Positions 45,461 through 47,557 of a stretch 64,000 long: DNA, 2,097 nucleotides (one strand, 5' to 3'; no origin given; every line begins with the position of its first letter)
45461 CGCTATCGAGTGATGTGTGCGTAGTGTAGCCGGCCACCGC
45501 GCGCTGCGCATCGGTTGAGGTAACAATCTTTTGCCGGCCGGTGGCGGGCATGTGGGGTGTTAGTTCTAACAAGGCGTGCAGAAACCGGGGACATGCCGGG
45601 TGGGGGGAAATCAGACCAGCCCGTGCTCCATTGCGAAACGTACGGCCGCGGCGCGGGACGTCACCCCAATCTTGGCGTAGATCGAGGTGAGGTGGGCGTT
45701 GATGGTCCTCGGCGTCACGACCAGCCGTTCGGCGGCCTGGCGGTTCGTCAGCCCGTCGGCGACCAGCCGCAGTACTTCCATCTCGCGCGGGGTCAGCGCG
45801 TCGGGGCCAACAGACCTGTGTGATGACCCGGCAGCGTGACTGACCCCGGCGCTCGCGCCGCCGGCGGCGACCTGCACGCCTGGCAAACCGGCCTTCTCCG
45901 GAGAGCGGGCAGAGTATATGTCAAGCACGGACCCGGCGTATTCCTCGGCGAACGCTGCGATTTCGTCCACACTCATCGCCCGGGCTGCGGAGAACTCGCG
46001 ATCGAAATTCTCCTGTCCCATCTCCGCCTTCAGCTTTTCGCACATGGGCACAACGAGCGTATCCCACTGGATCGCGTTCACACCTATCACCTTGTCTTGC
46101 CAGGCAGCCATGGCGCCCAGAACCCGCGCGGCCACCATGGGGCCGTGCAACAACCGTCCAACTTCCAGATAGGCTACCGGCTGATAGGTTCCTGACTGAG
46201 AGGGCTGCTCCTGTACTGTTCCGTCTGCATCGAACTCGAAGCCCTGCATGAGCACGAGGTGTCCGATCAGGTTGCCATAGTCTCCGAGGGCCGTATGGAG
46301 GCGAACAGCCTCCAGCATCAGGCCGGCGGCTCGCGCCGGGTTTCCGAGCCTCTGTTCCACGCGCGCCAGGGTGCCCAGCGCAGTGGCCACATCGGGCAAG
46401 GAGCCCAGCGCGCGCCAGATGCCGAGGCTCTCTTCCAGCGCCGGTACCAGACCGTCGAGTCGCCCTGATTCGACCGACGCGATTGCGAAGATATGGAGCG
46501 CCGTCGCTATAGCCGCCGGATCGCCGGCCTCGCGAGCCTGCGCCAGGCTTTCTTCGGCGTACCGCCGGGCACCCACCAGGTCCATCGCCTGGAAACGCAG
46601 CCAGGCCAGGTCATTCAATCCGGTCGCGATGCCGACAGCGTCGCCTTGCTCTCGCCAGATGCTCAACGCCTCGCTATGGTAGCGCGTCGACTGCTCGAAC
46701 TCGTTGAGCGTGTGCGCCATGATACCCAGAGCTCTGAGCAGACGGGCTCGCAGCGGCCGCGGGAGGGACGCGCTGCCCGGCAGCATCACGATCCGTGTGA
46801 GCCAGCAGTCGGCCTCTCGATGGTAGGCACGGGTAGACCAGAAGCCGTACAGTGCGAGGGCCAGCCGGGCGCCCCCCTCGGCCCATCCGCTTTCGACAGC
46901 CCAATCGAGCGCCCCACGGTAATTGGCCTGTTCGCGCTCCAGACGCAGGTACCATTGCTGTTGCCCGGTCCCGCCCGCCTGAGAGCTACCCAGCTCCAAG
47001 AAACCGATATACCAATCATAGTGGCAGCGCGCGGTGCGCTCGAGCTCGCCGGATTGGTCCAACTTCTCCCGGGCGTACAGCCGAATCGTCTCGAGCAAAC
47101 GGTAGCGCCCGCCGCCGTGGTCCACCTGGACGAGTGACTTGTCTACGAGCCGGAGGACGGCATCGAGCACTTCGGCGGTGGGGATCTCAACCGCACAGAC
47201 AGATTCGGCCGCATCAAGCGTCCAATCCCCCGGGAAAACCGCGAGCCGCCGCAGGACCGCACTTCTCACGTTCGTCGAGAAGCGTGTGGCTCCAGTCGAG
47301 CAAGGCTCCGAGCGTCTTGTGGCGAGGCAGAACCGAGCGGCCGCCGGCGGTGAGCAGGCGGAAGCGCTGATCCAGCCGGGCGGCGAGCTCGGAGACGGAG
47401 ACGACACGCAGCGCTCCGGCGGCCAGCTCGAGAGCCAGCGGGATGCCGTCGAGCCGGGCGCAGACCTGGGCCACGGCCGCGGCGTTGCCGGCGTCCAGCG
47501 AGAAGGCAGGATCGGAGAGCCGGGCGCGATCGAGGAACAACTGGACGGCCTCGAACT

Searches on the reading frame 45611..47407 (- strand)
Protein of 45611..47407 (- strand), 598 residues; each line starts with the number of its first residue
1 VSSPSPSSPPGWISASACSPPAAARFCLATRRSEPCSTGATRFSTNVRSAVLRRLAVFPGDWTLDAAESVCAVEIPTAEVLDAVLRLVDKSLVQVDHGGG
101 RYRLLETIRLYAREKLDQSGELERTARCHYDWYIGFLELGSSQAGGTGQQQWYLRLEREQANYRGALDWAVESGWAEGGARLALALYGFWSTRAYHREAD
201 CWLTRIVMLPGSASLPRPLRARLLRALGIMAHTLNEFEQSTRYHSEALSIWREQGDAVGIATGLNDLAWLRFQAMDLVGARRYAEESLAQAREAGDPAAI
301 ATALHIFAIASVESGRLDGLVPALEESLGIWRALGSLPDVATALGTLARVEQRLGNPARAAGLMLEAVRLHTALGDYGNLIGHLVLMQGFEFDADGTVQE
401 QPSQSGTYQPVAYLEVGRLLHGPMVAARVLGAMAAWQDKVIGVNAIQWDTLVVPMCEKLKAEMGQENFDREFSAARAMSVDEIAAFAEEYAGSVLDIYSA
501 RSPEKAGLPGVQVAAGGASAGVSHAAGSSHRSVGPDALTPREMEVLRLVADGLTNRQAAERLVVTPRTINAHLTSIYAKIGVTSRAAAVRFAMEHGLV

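Call 30: search_protein_families(library=pfam, proteins=[window:45611-47407:-])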
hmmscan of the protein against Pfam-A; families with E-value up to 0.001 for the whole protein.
window:45611-47407:- (598 aa): 5 families
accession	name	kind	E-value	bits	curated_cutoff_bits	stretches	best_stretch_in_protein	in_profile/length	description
PF00196.25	GerE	-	5.8e-18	64.7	23.5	1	537-592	2-57/57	Bacterial regulatory proteins, luxR family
PF13424.12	TPR_12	-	8.3e-14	52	30.1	2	220-293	2-77/77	Tetratricopeptide repeat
PF08281.18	Sigma70_r4_2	-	0.00012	22.1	25.7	1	537-574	10-48/54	Sigma-70, region 4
PF13384.12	HTH_23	-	0.00086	19.5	24.6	0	542-570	7-35/50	Homeodomain-like domain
PF13374.12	TPR_10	-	0.00094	19.6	27.5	0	340-372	1-33/42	Tetratricopeptide repeat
